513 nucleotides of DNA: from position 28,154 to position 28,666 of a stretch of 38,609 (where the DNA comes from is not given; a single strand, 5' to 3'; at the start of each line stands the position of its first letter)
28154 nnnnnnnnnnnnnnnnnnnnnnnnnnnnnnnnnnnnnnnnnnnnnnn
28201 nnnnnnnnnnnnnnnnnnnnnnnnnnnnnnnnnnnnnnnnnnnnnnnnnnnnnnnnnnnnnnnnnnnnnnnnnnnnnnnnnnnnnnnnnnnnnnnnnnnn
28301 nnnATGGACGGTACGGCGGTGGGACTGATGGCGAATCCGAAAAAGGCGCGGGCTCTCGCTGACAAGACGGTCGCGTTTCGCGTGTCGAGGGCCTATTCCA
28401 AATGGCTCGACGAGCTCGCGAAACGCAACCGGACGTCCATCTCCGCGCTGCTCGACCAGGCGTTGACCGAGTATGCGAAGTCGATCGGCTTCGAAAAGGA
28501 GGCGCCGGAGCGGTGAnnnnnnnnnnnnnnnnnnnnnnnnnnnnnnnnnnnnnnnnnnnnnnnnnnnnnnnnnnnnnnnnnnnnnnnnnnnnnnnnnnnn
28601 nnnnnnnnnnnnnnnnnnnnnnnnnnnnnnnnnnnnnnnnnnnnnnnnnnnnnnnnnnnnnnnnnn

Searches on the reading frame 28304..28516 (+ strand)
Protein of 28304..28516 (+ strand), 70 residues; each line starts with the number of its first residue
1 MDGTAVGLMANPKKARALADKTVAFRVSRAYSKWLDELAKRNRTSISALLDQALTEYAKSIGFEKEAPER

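Call 9: search_protein_families(library=pfam, max_evalue=0.01, proteins=[window:28304-28516:+])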
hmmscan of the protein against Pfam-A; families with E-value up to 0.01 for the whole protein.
window:28304-28516:+ (70 aa): 1 family
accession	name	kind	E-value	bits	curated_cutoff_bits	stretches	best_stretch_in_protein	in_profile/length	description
PF01402.27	RHH_1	-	0.0011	19.2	20.5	1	26-58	5-37/39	Ribbon-helix-helix protein, copG family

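Call 10: search_protein_families(library=phrogs, max_evalue=0.01, proteins=[window:28304-28516:+])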
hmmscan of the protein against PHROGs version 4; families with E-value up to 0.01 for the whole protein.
window:28304-28516:+ (70 aa): 2 families
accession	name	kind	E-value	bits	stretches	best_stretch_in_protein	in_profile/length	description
phrog_3180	-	transcription regulation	3.6e-05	24.6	1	21-61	6-46/50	Arc-like repressor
phrog_7325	-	transcription regulation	0.00063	20.9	1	21-68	57-104/151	CopG-like transcriptional repressor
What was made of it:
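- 28304..28516 (+): Divergently transcribed ribbon-helix-helix (Arc/CopG-like) protein, the presumed repressor partner. Pfam RHH_1, E = 1.1e-3, below the family cut-off (calls 9, 10).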

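Call 30: find_homologous_proteins(query=window:28304-28516:+, max_evalue=0.001)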
Query window:28304-28516:+ (70 aa): 3 proteins with E <= 0.001 among 7 candidates.
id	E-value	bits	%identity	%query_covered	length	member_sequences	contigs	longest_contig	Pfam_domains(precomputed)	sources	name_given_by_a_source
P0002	1.1e-36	141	100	100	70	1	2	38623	-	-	-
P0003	1.6e-23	99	73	100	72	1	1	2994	-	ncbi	-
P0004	3.1e-7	48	44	94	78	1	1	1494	-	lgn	-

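Call 31: find_encoding_contigs(protein=P0003, flank=5000)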
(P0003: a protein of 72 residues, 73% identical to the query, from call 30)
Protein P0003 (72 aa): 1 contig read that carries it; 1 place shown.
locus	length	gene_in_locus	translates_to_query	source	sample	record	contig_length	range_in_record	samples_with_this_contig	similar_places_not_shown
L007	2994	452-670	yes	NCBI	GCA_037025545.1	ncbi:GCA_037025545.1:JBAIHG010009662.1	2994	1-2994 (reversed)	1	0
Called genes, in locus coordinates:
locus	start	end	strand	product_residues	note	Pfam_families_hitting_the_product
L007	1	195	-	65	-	?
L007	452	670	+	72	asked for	-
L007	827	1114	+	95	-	PF12728:HTH_17 (weak)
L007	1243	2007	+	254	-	-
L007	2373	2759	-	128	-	PF01541:GIY-YIG (weak)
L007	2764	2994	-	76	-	?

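Call 32: find_encoding_contigs(protein=P0004, flank=5000)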
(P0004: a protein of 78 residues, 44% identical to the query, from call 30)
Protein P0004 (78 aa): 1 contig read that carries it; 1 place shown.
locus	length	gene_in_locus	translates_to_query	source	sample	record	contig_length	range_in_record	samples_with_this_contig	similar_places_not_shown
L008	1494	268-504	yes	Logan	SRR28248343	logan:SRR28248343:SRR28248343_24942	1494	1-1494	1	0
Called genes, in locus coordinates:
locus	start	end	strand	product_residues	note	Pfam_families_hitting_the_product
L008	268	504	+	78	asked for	-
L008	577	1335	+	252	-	-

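Call 37: find_related_loci(query=A1, collection=metagenome_contigs, flank=2500)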
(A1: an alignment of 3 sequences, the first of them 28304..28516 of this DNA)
Query A1 (70 aa) in metagenome_contigs; peptide patterns used: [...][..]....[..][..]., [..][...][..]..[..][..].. (x = any residue, [..] = any of these).
436 stretches matched a pattern, but none encodes a relative of the query by tblastn (E <= 1e-3).

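Call 38: find_related_loci(query=A1, collection=genome_contigs, flank=2500)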
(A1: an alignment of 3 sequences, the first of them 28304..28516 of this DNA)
Query A1 (70 aa) in genome_contigs; peptide patterns used: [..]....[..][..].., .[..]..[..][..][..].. (x = any residue, [..] = any of these).
72 stretches matched a pattern, but none encodes a relative of the query by tblastn (E <= 1e-3).

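Call 39: find_related_loci(query=A1, collection=viral_contigs, flank=2500)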
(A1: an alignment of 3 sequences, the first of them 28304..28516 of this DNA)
Query A1 (70 aa) in viral_contigs; peptide patterns used: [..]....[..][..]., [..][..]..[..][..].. (x = any residue, [..] = any of these).
161 stretches matched a pattern, but none encodes a relative of the query by tblastn (E <= 1e-3).

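Call 43: find_homologous_proteins(query=A1, max_evalue=0.01)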
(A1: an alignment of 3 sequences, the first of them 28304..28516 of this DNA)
Query A1 (3 sequences) (70 aa, profile of the alignment): 25 proteins with E <= 0.01 among 592 candidates.
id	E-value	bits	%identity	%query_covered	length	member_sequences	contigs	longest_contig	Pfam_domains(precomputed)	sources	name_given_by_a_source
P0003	2.8e-38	148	73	100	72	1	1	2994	-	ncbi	-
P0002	2.3e-36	142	100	100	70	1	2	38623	-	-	-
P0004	7.2e-31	124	44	94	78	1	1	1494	-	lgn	-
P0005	3.6e-26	109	64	100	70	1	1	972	-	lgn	-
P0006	9.1e-24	101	38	94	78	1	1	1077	-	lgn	-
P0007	1.3e-23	101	68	89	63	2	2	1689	-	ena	-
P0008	4.2e-20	89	39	87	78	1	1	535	-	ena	-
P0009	5.4e-19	86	42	69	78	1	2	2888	-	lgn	-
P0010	1.4e-16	78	40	94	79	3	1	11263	-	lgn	-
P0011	6.9e-16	76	36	94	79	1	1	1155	-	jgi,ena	-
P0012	4.5e-15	73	46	87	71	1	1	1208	-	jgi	jgi:hypothetical protein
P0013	8.0e-15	73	37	100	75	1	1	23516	-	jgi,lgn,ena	-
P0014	1.5e-14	72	43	57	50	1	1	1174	-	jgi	jgi:hypothetical protein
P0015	4.0e-14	70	47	90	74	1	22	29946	-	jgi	jgi:hypothetical protein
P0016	4.7e-14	70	58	71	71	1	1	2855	-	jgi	jgi:hypothetical protein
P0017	3.9e-13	67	60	57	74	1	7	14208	-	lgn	-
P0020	2.4e-12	65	50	66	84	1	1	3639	-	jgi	jgi:hypothetical protein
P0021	3.9e-12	64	56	86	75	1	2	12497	-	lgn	-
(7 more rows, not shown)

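Call 44: find_encoding_contigs(protein=P0005, flank=3000, max_places=3)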
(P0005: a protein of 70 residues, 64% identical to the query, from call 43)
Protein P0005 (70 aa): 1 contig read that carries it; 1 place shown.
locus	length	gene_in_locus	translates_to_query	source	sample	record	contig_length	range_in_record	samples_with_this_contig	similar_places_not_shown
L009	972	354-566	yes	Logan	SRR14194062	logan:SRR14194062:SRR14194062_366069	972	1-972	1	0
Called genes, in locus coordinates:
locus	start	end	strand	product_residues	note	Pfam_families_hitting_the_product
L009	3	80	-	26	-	?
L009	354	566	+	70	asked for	-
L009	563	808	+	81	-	-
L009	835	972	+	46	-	?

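Call 45: find_encoding_contigs(protein=P0007, flank=3000, max_places=3)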
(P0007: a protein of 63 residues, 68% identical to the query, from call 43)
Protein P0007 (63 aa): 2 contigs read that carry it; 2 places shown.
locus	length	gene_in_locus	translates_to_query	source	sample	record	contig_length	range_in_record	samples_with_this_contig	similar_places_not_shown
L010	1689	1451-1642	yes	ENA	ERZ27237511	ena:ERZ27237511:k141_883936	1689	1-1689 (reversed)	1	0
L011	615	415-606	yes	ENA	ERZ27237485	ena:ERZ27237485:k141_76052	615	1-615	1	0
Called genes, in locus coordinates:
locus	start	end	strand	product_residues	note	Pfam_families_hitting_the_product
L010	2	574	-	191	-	?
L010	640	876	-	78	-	-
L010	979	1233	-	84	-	PF05129:Zn_ribbon_Elf1 (weak)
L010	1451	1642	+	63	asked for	-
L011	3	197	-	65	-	?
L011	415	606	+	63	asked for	-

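Call 46: find_encoding_contigs(protein=P0010, flank=3000, max_places=3)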
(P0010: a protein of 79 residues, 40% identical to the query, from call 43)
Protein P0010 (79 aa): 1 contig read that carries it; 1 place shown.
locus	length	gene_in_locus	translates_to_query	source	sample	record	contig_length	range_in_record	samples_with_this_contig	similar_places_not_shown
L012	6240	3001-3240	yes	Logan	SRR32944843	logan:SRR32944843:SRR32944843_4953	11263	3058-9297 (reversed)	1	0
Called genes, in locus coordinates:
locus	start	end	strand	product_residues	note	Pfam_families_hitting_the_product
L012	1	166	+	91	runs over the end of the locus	-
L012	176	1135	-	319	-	-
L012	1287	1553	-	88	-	-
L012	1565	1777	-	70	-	-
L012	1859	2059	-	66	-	-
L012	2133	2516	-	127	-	-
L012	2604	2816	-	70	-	-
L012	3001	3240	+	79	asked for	-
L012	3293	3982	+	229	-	-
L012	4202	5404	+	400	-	-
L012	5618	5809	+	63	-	PF12728:HTH_17 (weak), PF00376:MerR (weak), PF07825:Exc (weak)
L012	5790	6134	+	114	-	-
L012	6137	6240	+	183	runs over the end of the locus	-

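Call 47: find_encoding_contigs(protein=P0013, flank=3000, max_places=3)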
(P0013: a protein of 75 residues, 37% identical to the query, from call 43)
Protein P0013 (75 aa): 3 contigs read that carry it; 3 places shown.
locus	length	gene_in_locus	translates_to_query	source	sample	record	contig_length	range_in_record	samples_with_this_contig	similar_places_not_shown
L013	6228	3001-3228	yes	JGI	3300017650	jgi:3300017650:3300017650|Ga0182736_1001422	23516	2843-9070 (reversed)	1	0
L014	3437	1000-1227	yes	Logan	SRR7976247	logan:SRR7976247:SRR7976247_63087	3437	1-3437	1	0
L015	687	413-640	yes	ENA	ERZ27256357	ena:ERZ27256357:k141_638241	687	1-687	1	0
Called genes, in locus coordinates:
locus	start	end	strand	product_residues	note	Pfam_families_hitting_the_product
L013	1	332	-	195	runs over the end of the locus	-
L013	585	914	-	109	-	-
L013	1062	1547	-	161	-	-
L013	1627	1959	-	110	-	-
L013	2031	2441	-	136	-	-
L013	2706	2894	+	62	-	-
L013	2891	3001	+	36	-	-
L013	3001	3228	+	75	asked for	-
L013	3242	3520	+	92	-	PF12728:HTH_17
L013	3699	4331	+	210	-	PF00226:DnaJ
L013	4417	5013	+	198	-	-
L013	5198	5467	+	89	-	PF12728:HTH_17 (weak)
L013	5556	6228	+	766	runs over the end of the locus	PF19263:DUF5906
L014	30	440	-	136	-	-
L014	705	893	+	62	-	-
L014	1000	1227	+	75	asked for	-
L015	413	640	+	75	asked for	-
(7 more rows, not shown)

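Call 50: find_encoding_contigs(protein=P0016, flank=3000, max_places=3)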
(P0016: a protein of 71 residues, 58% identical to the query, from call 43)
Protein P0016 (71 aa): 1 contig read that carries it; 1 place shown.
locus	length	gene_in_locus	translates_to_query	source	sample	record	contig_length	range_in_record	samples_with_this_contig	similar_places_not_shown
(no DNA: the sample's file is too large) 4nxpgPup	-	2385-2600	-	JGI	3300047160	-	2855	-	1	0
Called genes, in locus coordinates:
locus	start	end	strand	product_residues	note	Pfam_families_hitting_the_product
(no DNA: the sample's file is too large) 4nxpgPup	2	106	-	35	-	?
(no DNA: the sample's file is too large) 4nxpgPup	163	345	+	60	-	-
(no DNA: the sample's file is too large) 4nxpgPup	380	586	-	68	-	-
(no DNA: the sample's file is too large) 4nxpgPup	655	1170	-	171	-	-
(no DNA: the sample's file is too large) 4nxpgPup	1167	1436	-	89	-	-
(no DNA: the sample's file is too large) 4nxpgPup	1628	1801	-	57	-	-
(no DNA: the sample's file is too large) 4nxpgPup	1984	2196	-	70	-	-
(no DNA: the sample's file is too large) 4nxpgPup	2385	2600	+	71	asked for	-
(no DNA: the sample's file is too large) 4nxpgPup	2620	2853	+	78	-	?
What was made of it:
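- Tried and rejected: The P0016 locus came back without DNA (call 50).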

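Call 51: find_encoding_contigs(protein=P0017, flank=3000, max_places=8)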
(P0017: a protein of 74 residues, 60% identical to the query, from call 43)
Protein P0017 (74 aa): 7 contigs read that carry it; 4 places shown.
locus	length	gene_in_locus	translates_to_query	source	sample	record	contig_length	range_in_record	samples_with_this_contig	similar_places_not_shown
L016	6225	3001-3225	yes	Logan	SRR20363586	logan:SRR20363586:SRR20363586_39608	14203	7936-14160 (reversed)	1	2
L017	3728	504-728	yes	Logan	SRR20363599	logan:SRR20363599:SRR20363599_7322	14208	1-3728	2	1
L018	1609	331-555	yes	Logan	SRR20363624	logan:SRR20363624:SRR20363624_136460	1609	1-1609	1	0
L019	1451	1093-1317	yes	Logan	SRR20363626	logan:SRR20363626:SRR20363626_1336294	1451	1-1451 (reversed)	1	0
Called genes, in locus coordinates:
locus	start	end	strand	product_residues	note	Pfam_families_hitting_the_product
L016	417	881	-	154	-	PF12694:cpYpsA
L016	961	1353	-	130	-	-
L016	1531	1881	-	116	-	-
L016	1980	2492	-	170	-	-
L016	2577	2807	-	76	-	-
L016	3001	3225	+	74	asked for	-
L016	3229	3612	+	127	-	-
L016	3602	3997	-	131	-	-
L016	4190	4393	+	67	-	PF12728:HTH_17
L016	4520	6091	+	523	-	PF13481:AAA_25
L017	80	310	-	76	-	-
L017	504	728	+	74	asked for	-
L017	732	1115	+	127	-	-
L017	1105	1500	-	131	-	-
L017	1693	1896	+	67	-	PF12728:HTH_17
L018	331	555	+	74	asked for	-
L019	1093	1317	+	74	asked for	-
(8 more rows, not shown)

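Call 52: find_encoding_contigs(protein=P0021, flank=3000, max_places=3)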
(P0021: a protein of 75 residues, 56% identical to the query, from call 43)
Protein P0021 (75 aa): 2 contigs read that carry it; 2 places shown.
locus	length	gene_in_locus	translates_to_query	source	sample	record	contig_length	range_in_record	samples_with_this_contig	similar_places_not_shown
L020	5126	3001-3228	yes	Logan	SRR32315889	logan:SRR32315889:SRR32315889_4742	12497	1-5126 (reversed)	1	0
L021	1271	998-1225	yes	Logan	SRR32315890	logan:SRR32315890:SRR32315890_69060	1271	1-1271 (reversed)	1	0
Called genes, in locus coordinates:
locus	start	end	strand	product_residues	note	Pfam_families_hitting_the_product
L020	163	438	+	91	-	-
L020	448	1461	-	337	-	-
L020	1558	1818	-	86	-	-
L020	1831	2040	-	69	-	-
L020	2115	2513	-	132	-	-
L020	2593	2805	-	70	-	-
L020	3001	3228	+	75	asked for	-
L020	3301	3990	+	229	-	-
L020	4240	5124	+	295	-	?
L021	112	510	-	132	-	-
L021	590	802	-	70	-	-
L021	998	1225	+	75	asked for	-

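Call 53: find_encoding_contigs(protein=P0015, flank=3000, max_places=10)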
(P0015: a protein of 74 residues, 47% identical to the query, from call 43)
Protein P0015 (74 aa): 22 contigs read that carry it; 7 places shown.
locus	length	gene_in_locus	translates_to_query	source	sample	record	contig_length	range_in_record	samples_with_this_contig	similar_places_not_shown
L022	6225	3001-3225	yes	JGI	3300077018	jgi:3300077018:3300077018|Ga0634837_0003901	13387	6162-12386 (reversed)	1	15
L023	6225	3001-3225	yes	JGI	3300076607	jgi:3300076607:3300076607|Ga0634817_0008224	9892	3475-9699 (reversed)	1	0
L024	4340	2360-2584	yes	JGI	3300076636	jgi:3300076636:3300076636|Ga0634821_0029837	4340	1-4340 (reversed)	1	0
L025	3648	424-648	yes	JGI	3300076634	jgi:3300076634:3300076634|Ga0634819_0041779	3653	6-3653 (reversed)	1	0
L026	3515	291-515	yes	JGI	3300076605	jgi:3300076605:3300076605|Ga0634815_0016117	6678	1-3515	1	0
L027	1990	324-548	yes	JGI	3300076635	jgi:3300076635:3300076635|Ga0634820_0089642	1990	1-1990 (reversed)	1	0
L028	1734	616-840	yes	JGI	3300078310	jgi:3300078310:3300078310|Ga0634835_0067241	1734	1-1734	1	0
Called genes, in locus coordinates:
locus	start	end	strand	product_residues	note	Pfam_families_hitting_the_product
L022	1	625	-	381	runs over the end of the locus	-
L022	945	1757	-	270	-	-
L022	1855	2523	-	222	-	-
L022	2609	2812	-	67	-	-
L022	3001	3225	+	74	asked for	-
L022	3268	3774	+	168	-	-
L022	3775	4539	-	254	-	-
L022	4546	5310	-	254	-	PF03237:Terminase_6N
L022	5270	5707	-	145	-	-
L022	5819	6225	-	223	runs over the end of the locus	-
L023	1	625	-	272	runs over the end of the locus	?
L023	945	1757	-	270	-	-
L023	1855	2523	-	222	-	-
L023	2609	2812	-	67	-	-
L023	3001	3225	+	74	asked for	-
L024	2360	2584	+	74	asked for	-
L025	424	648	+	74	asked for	-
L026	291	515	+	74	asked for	-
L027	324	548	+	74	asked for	-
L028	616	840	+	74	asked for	-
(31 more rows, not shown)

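Call 77: search_protein_families(library=phrogs, max_evalue=0.001, proteins=[L012:176-1135:-, L012:4202-5404:+, L016:4520-6091:+, L022:945-1757:-, L022:1855-2523:-, L016:1980-2492:-, L013:2031-2441:-, L012:2133-2516:-, L010:640-876:-])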
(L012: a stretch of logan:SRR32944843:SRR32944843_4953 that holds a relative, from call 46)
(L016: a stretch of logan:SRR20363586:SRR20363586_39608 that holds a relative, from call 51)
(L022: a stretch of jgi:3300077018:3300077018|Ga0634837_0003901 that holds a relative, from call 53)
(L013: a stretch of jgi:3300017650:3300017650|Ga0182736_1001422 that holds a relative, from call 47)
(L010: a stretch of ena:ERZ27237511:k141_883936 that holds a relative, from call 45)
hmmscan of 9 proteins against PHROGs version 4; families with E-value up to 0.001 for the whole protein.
L012:176-1135:- (319 aa): 3 families
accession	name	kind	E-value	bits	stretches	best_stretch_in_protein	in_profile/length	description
phrog_270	-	DNA, RNA and nucleotide metabolism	9.1e-06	26.3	1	27-181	41-152/383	replication initiation protein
phrog_1368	-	transcription regulation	0.00013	22.6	1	56-113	29-84/101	transcriptional regulator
phrog_345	-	DNA, RNA and nucleotide metabolism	0.00048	20.9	0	37-168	50-183/297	replication initiation O-like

L012:4202-5404:+ (400 aa): 4 families
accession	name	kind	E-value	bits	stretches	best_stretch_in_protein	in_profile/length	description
phrog_270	-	DNA, RNA and nucleotide metabolism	1.4e-08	35.6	1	33-163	35-152/383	replication initiation protein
phrog_428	-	DNA, RNA and nucleotide metabolism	1.8e-05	25.1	1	42-115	102-172/455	replication initiation protein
phrog_8102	-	DNA, RNA and nucleotide metabolism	7.9e-05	22.9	1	40-105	29-95/337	replication initiation protein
phrog_186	-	DNA, RNA and nucleotide metabolism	0.00056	20.7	0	40-106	38-100/308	DnaD-like helicase loader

L016:4520-6091:+ (523 aa): 6 families
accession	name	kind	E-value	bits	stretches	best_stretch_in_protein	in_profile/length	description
phrog_3123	-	unknown function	5.1e-20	72.6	1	114-332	281-511/583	-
phrog_1284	-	unknown function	3.9e-12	47.2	1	158-285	22-142/306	-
phrog_2597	-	DNA, RNA and nucleotide metabolism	1.2e-08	35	1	169-329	365-517/747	DNA primase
phrog_906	-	DNA, RNA and nucleotide metabolism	1.5e-06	28.2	1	124-330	481-676/872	DNA polymerase/primase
phrog_30286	-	unknown function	0.00015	21.2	1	165-329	108-269/590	-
phrog_13004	-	unknown function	0.00037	20.4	1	166-282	128-245/363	-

L022:945-1757:- (270 aa): 0 families

L022:1855-2523:- (222 aa): 0 families

L016:1980-2492:- (170 aa): 0 families

L013:2031-2441:- (136 aa): 0 families

L012:2133-2516:- (127 aa): 0 families

L010:640-876:- (78 aa): 0 families

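Call 78: search_protein_families(library=pfam, max_evalue=0.001, proteins=[L012:176-1135:-, L012:4202-5404:+, L016:4520-6091:+, L022:945-1757:-, L022:1855-2523:-, L016:1980-2492:-, L013:2031-2441:-, L012:2133-2516:-, L010:640-876:-])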
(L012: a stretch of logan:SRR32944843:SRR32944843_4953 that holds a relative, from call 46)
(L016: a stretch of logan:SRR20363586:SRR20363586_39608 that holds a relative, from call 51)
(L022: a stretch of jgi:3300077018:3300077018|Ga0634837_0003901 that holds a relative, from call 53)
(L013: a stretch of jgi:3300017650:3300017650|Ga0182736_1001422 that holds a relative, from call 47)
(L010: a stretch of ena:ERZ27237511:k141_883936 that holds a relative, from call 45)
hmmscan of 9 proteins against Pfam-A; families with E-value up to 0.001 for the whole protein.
L012:176-1135:- (319 aa): 1 family
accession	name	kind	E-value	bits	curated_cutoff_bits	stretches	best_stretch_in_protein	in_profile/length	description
PF01047.28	MarR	-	0.00077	19.7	24.6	0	59-88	22-51/59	MarR family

L012:4202-5404:+ (400 aa): 1 family
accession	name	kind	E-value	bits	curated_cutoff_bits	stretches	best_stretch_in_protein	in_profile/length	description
PF13730.12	HTH_36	-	0.00027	21.1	25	1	42-98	2-55/55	Helix-turn-helix domain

L016:4520-6091:+ (523 aa): 1 family
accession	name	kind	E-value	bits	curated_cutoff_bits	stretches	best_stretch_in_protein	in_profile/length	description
PF13481.12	AAA_25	-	7.6e-24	84.8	27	1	140-330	2-194/195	AAA domain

L022:945-1757:- (270 aa): 0 families

L022:1855-2523:- (222 aa): 0 families

L016:1980-2492:- (170 aa): 0 families

L013:2031-2441:- (136 aa): 0 families

L012:2133-2516:- (127 aa): 0 families

L010:640-876:- (78 aa): 0 families
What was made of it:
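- On Type I toxin-antitoxin: Other capped genes encode 127-523 aa and include Rep-like and AAA_25 proteins (calls 77, 78).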

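Call 94: find_encoding_contigs(protein=P0020, flank=3000, max_places=3)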
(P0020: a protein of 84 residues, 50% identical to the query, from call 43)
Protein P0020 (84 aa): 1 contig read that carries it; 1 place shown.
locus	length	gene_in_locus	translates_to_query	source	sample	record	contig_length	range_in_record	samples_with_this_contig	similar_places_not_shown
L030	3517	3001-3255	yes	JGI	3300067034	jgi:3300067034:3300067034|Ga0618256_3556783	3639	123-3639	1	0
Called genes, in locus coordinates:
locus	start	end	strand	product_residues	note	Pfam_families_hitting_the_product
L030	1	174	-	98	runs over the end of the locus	?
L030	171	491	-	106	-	PF12728:HTH_17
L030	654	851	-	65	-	-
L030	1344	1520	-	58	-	-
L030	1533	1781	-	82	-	-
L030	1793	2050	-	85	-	-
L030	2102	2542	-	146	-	-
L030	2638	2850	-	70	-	-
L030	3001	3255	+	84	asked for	-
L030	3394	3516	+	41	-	?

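Call 103: search_protein_families(library=ncbifam, max_evalue=0.01, proteins=[window:28304-28516:+])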
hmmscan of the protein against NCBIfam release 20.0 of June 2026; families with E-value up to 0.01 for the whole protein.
window:28304-28516:+ (70 aa): 1 family
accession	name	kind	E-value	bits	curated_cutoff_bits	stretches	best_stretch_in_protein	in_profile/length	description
NF046040.1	RelB_antitoxin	equivalog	0.0023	18.2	50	1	24-56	2-34/69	type II toxin-antitoxin system RelB family antitoxin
